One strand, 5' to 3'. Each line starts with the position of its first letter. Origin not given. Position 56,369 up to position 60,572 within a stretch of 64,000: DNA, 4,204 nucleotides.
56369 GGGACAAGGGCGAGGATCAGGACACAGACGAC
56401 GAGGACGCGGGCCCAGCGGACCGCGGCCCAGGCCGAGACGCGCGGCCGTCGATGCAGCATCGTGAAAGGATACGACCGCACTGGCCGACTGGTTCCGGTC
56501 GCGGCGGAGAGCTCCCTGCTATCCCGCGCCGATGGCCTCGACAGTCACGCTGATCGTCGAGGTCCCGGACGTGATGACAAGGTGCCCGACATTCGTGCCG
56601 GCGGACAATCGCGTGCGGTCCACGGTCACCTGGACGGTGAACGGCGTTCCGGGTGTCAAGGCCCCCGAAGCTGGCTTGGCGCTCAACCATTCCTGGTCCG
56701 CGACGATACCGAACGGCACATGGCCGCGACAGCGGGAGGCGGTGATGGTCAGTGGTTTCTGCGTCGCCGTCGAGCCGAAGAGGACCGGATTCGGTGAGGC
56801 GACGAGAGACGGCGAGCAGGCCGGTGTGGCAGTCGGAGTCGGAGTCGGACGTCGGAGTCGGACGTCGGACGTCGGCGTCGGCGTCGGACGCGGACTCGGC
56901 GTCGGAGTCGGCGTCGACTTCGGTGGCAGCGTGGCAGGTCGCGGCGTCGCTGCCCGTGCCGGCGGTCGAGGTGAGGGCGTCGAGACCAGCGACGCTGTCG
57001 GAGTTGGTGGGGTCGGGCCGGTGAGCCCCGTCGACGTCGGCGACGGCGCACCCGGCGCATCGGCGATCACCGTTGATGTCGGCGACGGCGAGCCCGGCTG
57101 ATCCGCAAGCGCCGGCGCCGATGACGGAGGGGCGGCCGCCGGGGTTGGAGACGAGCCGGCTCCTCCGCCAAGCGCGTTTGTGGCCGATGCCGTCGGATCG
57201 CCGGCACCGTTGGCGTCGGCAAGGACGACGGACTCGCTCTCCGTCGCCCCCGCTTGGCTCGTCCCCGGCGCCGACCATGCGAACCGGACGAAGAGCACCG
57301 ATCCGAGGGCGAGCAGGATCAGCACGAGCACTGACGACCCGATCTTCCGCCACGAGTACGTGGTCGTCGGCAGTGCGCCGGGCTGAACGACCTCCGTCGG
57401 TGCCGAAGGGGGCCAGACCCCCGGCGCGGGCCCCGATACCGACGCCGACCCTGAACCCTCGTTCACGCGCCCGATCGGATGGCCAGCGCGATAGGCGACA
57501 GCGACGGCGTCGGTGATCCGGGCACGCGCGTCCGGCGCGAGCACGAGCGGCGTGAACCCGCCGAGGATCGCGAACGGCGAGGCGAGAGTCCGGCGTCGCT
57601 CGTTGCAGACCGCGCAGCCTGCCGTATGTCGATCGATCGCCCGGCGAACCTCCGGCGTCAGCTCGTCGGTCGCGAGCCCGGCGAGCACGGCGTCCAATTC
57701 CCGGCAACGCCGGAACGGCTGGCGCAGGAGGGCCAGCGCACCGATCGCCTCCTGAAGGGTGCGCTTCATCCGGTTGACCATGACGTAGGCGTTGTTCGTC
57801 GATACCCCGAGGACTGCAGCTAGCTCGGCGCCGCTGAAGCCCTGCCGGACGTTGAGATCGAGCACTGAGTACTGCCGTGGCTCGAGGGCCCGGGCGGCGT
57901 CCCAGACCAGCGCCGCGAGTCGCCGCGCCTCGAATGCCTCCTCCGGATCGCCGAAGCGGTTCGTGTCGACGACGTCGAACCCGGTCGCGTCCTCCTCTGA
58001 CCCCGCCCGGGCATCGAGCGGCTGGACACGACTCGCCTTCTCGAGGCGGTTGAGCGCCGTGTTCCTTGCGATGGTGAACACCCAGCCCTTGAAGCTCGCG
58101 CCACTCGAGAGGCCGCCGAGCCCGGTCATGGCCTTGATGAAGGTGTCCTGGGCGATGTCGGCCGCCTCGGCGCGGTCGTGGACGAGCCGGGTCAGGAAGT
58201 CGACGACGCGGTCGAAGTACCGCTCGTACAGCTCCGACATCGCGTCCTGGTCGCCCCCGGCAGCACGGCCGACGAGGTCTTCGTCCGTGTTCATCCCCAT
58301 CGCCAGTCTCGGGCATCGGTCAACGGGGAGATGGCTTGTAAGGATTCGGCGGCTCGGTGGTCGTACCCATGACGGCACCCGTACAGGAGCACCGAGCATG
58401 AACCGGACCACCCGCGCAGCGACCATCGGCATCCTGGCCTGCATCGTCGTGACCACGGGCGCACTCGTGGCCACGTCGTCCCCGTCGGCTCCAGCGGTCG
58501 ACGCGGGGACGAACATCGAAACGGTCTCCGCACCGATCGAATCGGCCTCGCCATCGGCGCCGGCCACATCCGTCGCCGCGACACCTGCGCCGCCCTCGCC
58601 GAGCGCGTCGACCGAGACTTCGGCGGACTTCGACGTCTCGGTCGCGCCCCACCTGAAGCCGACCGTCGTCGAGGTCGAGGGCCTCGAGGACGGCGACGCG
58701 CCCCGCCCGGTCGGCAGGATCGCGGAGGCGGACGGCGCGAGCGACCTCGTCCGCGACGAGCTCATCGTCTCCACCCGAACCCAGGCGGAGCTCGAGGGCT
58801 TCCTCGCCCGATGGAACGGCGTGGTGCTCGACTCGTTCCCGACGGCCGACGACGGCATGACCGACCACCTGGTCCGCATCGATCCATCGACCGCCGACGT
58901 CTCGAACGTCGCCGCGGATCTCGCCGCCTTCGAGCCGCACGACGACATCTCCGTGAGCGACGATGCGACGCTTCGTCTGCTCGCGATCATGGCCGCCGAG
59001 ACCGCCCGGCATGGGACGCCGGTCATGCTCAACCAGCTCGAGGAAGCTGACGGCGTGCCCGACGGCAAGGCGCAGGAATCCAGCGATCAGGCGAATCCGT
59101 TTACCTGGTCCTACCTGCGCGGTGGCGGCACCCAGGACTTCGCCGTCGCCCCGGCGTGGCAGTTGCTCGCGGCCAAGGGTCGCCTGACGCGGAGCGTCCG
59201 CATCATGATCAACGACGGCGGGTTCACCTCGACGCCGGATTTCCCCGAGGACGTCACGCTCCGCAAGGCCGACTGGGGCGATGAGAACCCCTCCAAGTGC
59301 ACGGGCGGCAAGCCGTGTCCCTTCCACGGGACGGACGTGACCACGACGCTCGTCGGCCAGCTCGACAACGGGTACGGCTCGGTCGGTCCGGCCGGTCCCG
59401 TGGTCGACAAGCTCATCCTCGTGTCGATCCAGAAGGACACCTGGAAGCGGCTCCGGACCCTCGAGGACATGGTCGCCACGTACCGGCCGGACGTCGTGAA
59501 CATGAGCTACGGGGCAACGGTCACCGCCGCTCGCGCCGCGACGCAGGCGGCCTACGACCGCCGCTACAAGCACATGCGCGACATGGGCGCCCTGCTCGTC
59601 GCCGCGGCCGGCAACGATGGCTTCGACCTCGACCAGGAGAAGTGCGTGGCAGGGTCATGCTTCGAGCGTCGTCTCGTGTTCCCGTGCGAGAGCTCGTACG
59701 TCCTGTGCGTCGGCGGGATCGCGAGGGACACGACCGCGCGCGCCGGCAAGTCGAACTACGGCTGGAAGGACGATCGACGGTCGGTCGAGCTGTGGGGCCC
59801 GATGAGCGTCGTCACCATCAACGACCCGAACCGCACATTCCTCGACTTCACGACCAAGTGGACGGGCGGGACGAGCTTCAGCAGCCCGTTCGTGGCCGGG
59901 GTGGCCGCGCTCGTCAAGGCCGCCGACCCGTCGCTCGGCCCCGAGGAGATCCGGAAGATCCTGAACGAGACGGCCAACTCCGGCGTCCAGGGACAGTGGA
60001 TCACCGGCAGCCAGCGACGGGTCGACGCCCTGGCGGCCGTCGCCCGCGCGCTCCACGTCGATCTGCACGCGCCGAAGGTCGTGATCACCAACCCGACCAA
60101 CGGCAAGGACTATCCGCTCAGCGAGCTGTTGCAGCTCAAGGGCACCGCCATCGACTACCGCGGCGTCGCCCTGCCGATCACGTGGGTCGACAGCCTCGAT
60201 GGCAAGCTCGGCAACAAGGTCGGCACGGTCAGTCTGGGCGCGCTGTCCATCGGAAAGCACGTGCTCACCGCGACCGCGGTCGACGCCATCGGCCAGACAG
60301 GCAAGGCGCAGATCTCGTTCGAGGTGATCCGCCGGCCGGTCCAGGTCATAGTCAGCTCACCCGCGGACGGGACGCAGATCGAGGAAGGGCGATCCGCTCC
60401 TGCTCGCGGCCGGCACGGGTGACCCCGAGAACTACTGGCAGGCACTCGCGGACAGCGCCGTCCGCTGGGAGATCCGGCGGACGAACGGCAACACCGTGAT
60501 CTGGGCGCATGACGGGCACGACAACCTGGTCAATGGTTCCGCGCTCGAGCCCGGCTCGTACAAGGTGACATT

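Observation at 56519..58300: ECF sigma factor and its ZAS anti-sigma encoded as a single membrane-spanning polypeptide with an extracellular Ig/BACON-like sensor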

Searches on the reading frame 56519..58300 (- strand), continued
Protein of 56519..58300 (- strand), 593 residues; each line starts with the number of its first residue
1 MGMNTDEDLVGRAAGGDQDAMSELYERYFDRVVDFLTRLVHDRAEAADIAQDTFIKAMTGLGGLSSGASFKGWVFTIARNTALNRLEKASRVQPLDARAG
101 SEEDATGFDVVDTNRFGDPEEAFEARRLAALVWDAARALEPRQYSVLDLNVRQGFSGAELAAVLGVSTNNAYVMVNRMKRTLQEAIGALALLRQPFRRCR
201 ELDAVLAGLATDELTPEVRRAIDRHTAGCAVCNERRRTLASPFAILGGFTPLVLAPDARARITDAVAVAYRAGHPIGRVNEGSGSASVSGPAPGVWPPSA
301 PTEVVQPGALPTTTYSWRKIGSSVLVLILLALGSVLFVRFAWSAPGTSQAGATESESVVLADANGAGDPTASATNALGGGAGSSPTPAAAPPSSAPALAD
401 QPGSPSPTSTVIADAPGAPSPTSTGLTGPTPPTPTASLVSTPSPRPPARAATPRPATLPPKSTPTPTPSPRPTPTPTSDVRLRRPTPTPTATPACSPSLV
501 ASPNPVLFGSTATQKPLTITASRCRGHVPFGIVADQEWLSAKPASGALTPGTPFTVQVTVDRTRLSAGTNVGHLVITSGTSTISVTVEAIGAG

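Call 53: search_protein_families(library=pfam, proteins=[P0017, P0047, P0090, P0091, P0119, P0120, P0117], max_evalue=1)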
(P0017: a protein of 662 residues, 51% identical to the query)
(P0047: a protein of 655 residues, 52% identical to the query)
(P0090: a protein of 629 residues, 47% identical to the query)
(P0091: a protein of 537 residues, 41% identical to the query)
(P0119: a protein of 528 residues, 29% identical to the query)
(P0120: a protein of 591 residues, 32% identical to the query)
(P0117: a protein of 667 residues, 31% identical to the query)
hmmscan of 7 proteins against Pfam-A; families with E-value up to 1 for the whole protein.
P0017 (662 aa): 9 families
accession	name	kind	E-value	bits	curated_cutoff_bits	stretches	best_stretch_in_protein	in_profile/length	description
PF04542.20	Sigma70_r2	-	1e-16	60.9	24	1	24-92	1-71/71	Sigma-70 region 2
PF22076.2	Cep192_D6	-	4.7e-06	27.2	35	1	476-542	21-87/101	Cep192 domain 6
PF07638.17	Sigma70_ECF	-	0.00015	22.1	21.1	1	7-167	5-165/185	ECF sigma factor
PF19190.6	BACON_2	-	0.00016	22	25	1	491-544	33-83/94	Viral BACON domain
PF08281.18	Sigma70_r4_2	-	0.0019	18.2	25.7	1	131-180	4-53/54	Sigma-70, region 4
PF13490.11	zf-HC2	-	0.002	18.6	22.2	1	212-231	15-34/35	Putative zinc-finger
PF24507.1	Ig_CFAP65_4th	-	0.023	15.6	27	1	481-536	2-54/76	CFAP65, fourth Ig-like domain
PF17921.7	Integrase_H2C2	-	0.24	12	25.5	1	214-236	36-58/59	Integrase zinc binding domain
PF22544.2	HYDIN_VesB_CFA65-like_Ig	-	0.34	11.6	25.5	1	477-544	21-88/100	HYDIN/CFA65/VesB-like, Ig-like domain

P0047 (655 aa): 12 families
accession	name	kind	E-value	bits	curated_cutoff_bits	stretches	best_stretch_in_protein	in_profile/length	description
PF04542.20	Sigma70_r2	-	2.2e-15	56.6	24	1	29-96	1-70/71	Sigma-70 region 2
PF22544.2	HYDIN_VesB_CFA65-like_Ig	-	1.7e-07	31.9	25.5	1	482-571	11-99/100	HYDIN/CFA65/VesB-like, Ig-like domain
PF22067.2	Cep192_D3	-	3.1e-05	24.4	27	1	487-557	14-83/99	Cep192 domain 3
PF08281.18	Sigma70_r4_2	-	0.00044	20.3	25.7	1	136-185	4-53/54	Sigma-70, region 4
PF07638.17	Sigma70_ECF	-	0.0011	19.3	21.1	1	13-173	6-166/185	ECF sigma factor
PF19190.6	BACON_2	-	0.04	14.3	25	1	503-569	28-91/94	Viral BACON domain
PF24507.1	Ig_CFAP65_4th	-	0.13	13.1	27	1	496-543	2-49/76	CFAP65, fourth Ig-like domain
PF22076.2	Cep192_D6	-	0.13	13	35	1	489-569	19-100/101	Cep192 domain 6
PF13490.11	zf-HC2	-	0.13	12.8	22.2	1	216-236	14-34/35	Putative zinc-finger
PF13385.13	Laminin_G_3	-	0.15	12.6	27.6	1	512-598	41-124/151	Concanavalin A-like lectin/glucanases superfamily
PF17921.7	Integrase_H2C2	-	0.19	12.3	25.5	1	220-241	37-58/59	Integrase zinc binding domain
PF04297.20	UPF0122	-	0.25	12.1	22.7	1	143-188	18-63/101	Putative helix-turn-helix protein, YlxM / p13 like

P0090 (629 aa): 8 families
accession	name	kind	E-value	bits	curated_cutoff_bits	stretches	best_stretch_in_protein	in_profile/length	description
PF04542.20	Sigma70_r2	-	4.3e-16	58.9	24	1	28-95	1-70/71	Sigma-70 region 2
PF02412.23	TSP_3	-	3.2e-14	52.8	25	4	578-612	1-34/36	Thrombospondin type 3 repeat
PF08281.18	Sigma70_r4_2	-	2.2e-05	24.5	25.7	1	139-187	4-52/54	Sigma-70, region 4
PF04545.22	Sigma70_r4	-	0.052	13.5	24.1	1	144-183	3-42/50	Sigma-70, region 4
PF22029.2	PhyR_sigma2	-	0.1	13.1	27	1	43-83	15-55/55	Sigma2 domain of PhyR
PF13490.11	zf-HC2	-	0.15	12.7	22.2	1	222-239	17-34/35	Putative zinc-finger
PF17921.7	Integrase_H2C2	-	0.17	12.5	25.5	1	223-244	37-58/59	Integrase zinc binding domain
PF01978.25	TrmB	-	0.19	12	25.6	1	146-187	9-48/68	Sugar-specific transcriptional regulator TrmB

P0091 (537 aa): 6 families
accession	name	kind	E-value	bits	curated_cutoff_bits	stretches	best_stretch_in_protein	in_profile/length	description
PF04203.18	Sortase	-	9.5e-21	74.3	26.6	1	398-535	3-124/125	Sortase domain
PF04542.20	Sigma70_r2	-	1.6e-15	57.1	24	1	24-91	1-70/71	Sigma-70 region 2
PF08281.18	Sigma70_r4_2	-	0.00024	21.1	25.7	1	136-185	4-53/54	Sigma-70, region 4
PF04545.22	Sigma70_r4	-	0.0033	17.3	24.1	1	141-187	3-49/50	Sigma-70, region 4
PF13384.12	HTH_23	-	0.064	13.6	24.6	1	145-179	5-38/50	Homeodomain-like domain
PF21235.4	UBA_ARI1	-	0.35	11.1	26.9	1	163-180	9-26/41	E3 ubiquitin-protein ligase ARIH1, UBA-like domain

P0119 (528 aa): 4 families
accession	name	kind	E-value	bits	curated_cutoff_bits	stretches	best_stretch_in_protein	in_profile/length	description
PF04542.20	Sigma70_r2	-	2.2e-06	27.8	24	1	30-92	1-65/71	Sigma-70 region 2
PF08281.18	Sigma70_r4_2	-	4.6e-06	26.6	25.7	1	116-168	2-54/54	Sigma-70, region 4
PF04545.22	Sigma70_r4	-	0.00068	19.5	24.1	1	122-168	2-48/50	Sigma-70, region 4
PF13490.11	zf-HC2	-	0.063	13.8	22.2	1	195-217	12-34/35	Putative zinc-finger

P0120 (591 aa): 4 families
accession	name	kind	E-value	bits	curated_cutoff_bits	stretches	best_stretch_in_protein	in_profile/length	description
PF04542.20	Sigma70_r2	-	3.1e-15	56.2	24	1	34-100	2-70/71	Sigma-70 region 2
PF08281.18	Sigma70_r4_2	-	5e-11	42.5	25.7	1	130-181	2-53/54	Sigma-70, region 4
PF13490.11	zf-HC2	-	3.9e-09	36.9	22.2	1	202-233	4-35/35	Putative zinc-finger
PF04545.22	Sigma70_r4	-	3.5e-05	23.7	24.1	1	136-181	2-47/50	Sigma-70, region 4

P0117 (667 aa): 9 families
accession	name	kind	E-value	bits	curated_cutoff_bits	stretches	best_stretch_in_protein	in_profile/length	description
PF04542.20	Sigma70_r2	-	4.4e-17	62.1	24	1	26-93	1-70/71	Sigma-70 region 2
PF08281.18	Sigma70_r4_2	-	2.2e-13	50.1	25.7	1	125-175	3-53/54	Sigma-70, region 4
PF13490.11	zf-HC2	-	1.2e-09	38.5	22.2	1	193-227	1-35/35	Putative zinc-finger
PF04545.22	Sigma70_r4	-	1.3e-05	25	24.1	1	130-177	2-49/50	Sigma-70, region 4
PF07638.17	Sigma70_ECF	-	8e-05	23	21.1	1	10-176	6-179/185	ECF sigma factor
PF22233.2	PhyR_sigma-like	-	0.00046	20.4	27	1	130-172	1-43/50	Response regulator PhyR, sigma-like domain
PF17957.7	Big_7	-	0.011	16.8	24.1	1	583-609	15-41/70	Bacterial Ig domain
PF08239.17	SH3_3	-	0.048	14.3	27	1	489-539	2-50/54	Bacterial SH3 domain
PF13384.12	HTH_23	-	0.15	12.4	24.6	1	138-171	7-40/50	Homeodomain-like domain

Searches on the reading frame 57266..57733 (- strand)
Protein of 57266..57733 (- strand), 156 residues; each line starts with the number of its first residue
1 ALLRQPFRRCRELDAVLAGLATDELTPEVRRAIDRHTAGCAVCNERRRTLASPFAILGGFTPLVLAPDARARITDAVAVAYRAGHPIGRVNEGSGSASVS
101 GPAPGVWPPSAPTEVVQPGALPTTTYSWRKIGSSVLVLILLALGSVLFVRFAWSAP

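Call 54: search_protein_representatives(protein=window:57266-57733:-)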
Query: 156 residues. Proteins with E-value up to 0.001 (for the whole library): 225; up to 1e-10: 15; up to 1e-30: 1. The best 150 are listed.
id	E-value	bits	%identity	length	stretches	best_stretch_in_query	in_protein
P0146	1.0e-35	139.3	58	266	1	1-152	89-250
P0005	3.5e-25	105.1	60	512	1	1-108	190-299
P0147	1.3e-21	93.5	91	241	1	1-54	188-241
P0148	3.7e-16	75.8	44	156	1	1-120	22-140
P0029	2.1e-15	73.4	47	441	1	2-109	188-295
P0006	6.0e-15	71.9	42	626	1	2-119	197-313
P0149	4.4e-14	69.1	51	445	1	8-103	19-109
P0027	1.3e-13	67.6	46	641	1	1-101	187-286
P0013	1.8e-13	67.1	48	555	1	2-90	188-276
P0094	2.4e-13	66.7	39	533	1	1-114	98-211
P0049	1.1e-12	64.5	42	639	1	6-97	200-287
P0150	1.6e-12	64.0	43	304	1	8-98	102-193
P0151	4.7e-12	62.5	45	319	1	1-84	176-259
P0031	7.5e-12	61.8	45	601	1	1-106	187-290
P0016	4.7e-11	59.2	40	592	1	8-105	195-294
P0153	5.7e-10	55.7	45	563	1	2-86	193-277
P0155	2.0e-09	53.9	40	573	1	5-141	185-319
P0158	4.8e-09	52.7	33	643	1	8-145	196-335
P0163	2.5e-08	50.4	37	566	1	2-101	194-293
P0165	3.2e-08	50.0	41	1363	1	2-83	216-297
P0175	1.7e-07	47.7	33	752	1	3-101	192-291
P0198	1.9e-06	44.3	35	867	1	2-109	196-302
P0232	1.5e-05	41.3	36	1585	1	2-82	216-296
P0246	2.7e-05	40.5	39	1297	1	3-82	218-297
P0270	7.5e-05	39.1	42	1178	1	7-94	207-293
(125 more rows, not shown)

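Call 56: list_cluster_members(proteins=[P0153, P0155, P0158, P0165, P0175, P0198, P0232, P0246, P0270, P0163])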
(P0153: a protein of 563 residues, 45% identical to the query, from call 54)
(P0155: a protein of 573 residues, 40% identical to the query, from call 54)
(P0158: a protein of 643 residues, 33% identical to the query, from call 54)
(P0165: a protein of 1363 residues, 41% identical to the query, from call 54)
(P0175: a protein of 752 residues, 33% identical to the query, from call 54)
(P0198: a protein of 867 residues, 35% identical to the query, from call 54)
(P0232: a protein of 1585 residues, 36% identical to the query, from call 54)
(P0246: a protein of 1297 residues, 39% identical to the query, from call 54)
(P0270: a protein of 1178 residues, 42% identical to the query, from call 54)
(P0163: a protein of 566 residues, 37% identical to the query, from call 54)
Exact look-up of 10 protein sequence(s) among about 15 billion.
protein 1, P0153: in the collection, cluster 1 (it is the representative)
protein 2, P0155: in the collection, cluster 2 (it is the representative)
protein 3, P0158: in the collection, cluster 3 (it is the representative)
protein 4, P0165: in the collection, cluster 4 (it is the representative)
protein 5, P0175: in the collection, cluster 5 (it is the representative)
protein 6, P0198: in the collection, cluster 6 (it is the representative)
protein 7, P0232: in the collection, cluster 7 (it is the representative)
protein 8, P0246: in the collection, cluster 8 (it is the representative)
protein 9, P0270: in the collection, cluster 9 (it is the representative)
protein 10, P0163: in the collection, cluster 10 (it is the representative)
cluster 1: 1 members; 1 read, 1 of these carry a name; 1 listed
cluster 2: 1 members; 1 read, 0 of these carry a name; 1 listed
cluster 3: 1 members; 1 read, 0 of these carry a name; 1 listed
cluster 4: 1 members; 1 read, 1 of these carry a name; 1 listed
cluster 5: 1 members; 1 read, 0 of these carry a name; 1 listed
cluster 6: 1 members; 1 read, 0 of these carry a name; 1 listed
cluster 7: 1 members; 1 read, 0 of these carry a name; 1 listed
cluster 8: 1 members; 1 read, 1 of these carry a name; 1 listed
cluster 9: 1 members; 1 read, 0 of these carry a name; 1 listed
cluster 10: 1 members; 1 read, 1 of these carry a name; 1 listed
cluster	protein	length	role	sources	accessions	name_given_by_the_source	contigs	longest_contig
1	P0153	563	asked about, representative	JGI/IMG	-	RNA polymerase sigma-70 factor (ECF subfamily)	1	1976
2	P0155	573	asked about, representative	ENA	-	-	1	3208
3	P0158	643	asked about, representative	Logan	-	-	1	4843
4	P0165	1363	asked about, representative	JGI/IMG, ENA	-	RNA polymerase sigma factor (sigma-70 family)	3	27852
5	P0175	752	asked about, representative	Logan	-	-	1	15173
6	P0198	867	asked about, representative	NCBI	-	-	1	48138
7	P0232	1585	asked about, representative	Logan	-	-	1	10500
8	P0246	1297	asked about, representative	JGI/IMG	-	RNA polymerase sigma factor (sigma-70 family)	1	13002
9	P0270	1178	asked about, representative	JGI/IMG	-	-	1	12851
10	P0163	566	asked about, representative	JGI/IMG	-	RNA polymerase sigma factor (sigma-70 family)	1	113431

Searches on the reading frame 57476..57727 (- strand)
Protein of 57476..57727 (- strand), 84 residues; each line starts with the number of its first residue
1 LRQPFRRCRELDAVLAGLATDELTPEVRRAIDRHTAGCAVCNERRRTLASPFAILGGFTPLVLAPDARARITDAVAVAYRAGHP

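Call 72: search_solved_structures(query=A3, max_evalue=10, show_alignments=3)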
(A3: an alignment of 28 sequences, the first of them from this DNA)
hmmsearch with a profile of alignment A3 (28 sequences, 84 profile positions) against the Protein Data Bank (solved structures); distinct sequences matched with E-value up to 10: 6.
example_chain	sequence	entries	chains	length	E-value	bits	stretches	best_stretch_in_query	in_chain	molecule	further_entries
2q1z_B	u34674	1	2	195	6.9e-05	26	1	12-83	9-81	Anti-Sigma factor ChrR, transcriptional activator ChrR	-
2z2s_B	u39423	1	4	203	7.5e-05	25.9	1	12-83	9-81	Anti-Sigma factor ChrR, transcriptional activator ChrR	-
5wuq_C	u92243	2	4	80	0.0014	21.8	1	21-78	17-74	Anti-sigma-W factor RsiW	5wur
6mpx_A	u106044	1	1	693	0.0037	20.4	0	31-44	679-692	fusion protein of non-collagenous domains of collagen type IV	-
3hug_B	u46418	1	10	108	0.018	18.3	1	18-57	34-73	PROBABLE CONSERVED MEMBRANE PROTEIN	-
8rlz_A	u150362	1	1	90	0.29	14.4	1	15-49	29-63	Antisigma factor DdvA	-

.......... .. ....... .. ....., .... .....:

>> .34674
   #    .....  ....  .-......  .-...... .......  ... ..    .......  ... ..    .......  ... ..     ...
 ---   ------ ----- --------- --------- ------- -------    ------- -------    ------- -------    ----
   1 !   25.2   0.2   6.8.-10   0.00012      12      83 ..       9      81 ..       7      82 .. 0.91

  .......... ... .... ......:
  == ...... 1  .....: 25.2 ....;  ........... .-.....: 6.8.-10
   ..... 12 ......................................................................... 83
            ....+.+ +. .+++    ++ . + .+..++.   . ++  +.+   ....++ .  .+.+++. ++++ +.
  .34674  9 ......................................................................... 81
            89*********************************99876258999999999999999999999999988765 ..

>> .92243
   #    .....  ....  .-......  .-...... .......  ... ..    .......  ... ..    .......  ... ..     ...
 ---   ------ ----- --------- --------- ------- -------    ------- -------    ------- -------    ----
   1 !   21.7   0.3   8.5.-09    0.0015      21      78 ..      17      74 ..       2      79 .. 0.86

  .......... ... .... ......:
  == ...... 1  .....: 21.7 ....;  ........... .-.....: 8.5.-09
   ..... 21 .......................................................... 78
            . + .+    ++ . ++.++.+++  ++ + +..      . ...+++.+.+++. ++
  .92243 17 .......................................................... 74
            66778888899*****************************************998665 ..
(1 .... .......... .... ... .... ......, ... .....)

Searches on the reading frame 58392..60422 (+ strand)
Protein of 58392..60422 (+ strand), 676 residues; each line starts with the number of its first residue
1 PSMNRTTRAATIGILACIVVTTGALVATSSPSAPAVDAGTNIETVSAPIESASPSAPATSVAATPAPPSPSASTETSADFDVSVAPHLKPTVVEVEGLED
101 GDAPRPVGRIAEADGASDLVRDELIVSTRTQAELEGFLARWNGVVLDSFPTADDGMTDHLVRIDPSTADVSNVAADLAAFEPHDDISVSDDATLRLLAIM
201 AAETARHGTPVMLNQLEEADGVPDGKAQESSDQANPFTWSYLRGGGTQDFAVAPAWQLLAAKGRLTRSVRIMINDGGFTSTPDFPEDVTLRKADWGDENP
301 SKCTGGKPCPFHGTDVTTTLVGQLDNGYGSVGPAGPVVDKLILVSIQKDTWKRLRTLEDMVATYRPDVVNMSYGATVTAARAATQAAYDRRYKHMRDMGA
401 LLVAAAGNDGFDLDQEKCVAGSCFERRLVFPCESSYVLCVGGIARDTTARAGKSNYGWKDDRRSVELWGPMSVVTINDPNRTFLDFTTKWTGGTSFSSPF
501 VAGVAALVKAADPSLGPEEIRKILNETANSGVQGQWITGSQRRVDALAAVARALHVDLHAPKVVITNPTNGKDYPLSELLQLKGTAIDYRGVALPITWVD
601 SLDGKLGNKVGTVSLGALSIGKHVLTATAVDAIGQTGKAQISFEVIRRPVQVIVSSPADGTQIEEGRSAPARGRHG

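Call 13: search_protein_families(library=pfam, proteins=[window:58392-60422:+], max_evalue=0.01)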
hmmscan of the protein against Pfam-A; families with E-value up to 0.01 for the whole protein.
window:58392-60422:+ (676 aa): 1 family
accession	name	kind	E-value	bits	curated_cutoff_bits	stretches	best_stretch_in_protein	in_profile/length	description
PF00082.27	Peptidase_S8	-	8.4e-21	75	21.8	1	275-531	10-276/288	Subtilase family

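Call 19: search_protein_families(library=ncbifam, proteins=[window:58392-60422:+], max_evalue=0.01)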
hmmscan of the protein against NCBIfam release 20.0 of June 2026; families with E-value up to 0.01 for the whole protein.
window:58392-60422:+ (676 aa): 3 families
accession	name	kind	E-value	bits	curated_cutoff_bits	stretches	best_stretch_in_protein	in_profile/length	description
TIGR03921.1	T7SS_mycosin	equivalog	7e-22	78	278.75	1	268-555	14-290/353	type VII secretion-associated serine protease mycosin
TIGR03895.1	protease_PatA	subfamily_domain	1.4e-05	24.1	421.05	1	312-530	1-202/606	PatA/PatG family cyanobactin maturation protease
NF033595.1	denti_PrtP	equivalog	0.00099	17.8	300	1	485-550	433-502/606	dentilisin complex serine proteinase subunit PrtP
